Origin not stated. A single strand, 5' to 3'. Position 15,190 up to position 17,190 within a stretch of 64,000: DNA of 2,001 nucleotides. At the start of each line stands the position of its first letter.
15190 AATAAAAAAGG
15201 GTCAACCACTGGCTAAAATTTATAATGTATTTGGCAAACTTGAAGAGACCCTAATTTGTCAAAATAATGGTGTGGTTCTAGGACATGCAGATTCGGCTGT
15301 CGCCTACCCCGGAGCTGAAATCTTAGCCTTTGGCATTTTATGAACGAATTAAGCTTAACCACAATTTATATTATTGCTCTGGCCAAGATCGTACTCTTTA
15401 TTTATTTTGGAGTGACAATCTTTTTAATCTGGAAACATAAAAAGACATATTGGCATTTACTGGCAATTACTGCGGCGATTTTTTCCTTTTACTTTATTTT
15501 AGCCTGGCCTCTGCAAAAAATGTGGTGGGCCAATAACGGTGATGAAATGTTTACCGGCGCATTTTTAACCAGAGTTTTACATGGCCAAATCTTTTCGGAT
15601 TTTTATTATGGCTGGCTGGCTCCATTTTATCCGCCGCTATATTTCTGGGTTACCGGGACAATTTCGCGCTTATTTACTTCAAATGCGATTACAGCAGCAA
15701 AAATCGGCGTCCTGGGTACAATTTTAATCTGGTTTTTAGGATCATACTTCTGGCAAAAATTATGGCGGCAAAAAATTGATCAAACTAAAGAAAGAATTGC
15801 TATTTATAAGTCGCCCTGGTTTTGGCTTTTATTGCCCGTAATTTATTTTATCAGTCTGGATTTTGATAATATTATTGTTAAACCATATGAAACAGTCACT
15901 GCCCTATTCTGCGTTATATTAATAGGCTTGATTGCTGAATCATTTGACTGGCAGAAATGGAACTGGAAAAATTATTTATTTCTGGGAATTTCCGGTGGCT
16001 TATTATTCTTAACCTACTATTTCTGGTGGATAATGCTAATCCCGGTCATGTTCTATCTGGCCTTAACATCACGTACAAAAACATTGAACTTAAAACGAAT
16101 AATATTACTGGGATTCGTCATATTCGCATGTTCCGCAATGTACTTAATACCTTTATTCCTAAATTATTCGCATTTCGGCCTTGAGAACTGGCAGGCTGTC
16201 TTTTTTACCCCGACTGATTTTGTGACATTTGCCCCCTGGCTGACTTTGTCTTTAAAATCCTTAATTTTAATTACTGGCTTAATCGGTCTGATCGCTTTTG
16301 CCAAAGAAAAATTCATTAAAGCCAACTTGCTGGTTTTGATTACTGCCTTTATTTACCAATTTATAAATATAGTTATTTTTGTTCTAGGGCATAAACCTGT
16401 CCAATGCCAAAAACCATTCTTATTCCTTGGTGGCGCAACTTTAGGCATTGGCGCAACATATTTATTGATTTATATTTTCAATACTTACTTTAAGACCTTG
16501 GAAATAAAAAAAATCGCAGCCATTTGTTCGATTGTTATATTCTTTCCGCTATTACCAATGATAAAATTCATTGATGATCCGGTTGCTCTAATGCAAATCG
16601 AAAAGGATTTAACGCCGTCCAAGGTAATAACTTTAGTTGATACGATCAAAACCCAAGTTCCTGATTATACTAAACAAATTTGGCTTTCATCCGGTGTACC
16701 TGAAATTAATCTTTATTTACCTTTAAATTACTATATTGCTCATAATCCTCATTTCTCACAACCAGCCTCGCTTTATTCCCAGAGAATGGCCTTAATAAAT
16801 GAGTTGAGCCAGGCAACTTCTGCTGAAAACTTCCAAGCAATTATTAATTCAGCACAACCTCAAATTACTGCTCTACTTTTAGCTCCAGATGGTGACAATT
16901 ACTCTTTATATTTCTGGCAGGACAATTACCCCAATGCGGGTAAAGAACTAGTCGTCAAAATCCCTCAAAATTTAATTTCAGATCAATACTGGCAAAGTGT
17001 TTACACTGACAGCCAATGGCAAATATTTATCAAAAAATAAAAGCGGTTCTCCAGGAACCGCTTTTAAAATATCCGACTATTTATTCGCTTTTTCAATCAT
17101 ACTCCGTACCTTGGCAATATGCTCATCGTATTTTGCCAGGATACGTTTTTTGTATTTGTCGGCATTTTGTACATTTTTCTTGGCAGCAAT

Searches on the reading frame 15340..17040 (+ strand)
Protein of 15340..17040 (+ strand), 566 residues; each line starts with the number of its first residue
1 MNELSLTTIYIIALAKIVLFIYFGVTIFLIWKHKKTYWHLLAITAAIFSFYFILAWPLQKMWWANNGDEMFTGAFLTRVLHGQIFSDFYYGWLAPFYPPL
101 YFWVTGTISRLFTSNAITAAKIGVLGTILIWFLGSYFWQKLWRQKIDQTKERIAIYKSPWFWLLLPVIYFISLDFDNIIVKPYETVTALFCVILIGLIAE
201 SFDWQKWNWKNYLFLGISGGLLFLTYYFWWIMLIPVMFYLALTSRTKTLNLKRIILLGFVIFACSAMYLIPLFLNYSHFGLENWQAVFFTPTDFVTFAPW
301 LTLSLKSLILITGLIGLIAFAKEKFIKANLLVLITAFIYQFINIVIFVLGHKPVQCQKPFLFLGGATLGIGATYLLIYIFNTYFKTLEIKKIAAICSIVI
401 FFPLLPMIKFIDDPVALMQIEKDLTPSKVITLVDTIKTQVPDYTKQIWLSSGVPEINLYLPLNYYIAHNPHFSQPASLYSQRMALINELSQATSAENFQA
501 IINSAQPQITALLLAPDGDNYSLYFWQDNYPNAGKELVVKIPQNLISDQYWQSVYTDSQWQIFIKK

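Call 69: search_protein_families(library=pfam, proteins=[window:15340-17040:+], max_evalue=0.00001)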
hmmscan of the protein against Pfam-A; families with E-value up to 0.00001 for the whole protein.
window:15340-17040:+ (566 aa): 1 family
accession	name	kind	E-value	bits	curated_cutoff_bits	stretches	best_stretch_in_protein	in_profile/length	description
PF12250.14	AftA_N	-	5.4e-06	25.9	26.7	0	15-116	40-146/429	Arabinofuranosyltransferase N terminal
